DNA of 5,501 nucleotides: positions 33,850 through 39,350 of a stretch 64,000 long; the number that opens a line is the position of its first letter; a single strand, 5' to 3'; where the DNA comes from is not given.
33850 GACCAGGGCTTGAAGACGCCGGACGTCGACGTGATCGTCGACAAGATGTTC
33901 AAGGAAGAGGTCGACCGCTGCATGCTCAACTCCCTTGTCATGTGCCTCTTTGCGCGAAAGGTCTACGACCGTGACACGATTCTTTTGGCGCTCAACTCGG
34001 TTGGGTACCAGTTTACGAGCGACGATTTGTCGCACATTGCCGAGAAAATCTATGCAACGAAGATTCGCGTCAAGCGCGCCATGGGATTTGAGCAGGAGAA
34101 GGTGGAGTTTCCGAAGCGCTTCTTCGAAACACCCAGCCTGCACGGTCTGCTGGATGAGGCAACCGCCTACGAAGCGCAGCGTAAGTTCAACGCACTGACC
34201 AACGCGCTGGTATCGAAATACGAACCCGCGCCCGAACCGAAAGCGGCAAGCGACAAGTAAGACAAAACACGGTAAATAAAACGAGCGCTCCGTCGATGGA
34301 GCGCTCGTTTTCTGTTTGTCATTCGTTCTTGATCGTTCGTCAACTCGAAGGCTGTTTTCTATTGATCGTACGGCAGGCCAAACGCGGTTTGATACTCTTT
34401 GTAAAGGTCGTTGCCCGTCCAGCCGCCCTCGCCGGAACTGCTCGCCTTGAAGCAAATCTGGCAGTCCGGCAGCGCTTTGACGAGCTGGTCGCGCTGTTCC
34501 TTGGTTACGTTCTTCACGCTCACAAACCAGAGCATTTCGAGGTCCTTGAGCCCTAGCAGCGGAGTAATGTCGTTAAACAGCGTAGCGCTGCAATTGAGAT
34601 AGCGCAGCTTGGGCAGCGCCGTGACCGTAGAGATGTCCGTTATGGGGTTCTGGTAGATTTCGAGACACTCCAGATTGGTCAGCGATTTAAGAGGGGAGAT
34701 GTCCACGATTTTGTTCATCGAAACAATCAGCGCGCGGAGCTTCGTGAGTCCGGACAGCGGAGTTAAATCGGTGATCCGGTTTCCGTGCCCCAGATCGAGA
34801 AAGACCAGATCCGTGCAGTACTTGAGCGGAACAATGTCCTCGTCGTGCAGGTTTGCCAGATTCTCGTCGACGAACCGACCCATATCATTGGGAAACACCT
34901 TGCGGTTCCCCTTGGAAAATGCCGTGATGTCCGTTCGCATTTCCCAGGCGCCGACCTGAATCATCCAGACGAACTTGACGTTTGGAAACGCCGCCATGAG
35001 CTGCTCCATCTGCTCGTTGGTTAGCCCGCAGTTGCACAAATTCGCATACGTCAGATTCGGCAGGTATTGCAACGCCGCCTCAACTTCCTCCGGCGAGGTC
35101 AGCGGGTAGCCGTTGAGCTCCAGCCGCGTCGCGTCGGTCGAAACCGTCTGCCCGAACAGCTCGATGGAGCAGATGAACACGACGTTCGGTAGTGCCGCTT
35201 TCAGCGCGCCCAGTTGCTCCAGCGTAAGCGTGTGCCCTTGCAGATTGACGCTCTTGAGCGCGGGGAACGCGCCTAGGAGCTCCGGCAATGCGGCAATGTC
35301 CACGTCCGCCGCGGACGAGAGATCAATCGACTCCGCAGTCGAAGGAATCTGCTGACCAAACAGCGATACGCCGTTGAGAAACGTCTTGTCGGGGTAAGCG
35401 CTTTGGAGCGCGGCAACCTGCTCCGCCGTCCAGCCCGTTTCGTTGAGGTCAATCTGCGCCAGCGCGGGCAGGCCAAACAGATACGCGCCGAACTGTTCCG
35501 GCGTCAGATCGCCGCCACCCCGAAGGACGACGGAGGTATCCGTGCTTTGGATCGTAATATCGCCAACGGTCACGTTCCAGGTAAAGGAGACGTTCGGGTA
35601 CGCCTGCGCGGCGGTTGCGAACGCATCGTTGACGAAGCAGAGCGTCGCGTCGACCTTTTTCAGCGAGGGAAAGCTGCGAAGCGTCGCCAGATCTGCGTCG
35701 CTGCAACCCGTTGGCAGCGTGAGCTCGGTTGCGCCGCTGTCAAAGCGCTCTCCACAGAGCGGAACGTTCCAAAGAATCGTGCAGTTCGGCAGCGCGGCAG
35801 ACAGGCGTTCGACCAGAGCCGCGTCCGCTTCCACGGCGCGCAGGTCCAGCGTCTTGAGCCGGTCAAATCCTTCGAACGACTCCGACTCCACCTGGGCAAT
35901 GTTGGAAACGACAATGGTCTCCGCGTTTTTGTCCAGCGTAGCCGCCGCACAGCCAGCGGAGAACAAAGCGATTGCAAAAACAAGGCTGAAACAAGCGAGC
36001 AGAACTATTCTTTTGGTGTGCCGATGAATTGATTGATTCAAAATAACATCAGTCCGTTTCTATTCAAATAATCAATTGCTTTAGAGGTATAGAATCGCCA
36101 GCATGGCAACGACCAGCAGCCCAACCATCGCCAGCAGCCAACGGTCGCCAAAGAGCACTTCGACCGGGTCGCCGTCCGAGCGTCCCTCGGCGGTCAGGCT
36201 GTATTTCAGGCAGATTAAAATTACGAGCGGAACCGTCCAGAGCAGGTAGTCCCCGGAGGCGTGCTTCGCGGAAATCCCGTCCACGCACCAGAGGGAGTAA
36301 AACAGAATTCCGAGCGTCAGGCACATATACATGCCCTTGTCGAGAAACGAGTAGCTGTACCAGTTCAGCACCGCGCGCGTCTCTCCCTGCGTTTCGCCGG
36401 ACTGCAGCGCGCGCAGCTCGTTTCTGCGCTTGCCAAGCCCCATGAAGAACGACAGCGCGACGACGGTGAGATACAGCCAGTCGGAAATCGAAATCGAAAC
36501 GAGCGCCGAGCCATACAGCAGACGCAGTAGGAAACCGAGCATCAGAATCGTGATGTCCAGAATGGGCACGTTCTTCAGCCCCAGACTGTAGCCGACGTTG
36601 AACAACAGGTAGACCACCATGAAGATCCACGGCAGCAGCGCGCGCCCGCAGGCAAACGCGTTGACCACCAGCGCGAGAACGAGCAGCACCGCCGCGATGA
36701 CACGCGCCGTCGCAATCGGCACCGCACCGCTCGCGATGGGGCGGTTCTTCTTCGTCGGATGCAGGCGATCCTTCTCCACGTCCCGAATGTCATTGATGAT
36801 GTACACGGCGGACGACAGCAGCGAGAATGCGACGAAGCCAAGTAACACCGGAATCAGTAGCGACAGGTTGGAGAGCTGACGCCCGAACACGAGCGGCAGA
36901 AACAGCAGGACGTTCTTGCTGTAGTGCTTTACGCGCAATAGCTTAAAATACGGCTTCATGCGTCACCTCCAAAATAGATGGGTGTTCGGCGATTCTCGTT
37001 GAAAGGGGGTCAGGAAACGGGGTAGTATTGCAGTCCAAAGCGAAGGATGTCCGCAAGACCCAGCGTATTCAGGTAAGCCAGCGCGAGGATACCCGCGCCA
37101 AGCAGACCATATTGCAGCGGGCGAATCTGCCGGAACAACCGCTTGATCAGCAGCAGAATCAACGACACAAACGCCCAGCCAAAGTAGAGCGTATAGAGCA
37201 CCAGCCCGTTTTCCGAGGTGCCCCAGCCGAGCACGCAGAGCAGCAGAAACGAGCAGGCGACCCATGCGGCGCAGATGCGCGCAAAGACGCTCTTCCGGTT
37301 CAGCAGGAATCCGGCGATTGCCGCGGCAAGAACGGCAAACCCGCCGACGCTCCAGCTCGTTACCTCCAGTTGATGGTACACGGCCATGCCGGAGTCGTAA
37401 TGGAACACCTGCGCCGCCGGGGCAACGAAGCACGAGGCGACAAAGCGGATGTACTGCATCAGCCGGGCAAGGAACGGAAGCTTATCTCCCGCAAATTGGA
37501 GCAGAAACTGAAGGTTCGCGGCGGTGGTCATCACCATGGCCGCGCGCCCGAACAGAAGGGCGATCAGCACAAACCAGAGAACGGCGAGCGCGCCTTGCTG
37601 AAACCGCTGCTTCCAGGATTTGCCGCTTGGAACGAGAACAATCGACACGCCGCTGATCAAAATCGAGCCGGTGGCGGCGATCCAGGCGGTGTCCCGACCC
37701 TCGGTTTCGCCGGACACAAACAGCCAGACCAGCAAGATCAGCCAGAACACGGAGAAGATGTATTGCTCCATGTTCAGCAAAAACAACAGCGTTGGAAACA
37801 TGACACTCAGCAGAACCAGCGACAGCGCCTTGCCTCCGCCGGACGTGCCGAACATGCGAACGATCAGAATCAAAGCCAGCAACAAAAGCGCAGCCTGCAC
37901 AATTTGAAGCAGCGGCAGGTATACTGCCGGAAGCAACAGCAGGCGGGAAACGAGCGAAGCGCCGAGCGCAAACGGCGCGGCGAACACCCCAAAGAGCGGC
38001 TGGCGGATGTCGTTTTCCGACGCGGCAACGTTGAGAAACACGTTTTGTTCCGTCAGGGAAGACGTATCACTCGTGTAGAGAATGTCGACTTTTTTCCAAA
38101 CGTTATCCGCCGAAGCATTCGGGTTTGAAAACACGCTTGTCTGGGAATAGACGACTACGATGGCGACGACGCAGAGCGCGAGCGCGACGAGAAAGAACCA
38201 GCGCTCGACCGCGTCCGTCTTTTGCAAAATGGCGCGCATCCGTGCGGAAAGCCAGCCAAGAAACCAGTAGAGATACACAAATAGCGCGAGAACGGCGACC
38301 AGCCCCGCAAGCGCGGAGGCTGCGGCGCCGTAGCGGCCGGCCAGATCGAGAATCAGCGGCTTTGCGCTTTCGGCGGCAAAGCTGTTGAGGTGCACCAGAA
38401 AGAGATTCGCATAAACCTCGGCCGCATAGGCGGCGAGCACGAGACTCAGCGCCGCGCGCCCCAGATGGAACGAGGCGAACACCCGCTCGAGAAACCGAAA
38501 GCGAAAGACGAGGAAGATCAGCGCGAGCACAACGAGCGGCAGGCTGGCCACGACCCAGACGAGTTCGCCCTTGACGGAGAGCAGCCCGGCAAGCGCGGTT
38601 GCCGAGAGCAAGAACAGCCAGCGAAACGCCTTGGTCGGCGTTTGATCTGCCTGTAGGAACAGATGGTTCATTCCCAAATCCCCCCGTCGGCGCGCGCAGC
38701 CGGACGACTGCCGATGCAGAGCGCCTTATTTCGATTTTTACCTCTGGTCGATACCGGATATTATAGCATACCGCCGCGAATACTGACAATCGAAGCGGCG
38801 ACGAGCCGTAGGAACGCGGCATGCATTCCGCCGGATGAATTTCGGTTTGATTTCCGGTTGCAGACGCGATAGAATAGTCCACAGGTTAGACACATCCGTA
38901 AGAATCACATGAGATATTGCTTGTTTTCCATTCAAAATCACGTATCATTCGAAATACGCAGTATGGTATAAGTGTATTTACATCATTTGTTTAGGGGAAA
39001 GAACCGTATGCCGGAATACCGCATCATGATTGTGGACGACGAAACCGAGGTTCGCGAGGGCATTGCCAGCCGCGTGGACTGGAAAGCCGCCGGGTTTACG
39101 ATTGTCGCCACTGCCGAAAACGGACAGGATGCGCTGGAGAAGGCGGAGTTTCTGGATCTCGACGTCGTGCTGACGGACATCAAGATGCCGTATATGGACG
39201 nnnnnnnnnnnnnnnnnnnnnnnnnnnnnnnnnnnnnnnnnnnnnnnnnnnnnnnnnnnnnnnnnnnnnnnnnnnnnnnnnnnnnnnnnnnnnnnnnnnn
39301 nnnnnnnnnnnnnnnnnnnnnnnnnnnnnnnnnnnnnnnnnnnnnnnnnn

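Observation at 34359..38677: Minus-strand operon: polytopic (GT-C-like?) membrane protein + DPPR-synthase-like UbiA + LRR lipoprotein, a possible polyprenyl-phosphoribose-dependent envelope glycosylation system in a Firmicute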

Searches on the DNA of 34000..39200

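Call 60: search_rna_families(source=window, start=34000, end=39200, threshold=evalue, max_evalue=0.1)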
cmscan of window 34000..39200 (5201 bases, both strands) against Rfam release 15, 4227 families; matches with E-value up to 0.1: 2.
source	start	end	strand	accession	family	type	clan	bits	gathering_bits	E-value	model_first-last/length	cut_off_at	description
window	34186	34311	+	RF01408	sraL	Gene; sRNA;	-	28.4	39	0.0019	1-142/142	no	sraL Hfq binding RNA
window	34278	34418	-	RF01408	sraL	Gene; sRNA;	-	24.2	39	0.024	1-142/142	no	sraL Hfq binding RNA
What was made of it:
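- Tried and rejected: Only sub-threshold sraL matches appeared, and both are the terminator hairpin (call 60).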
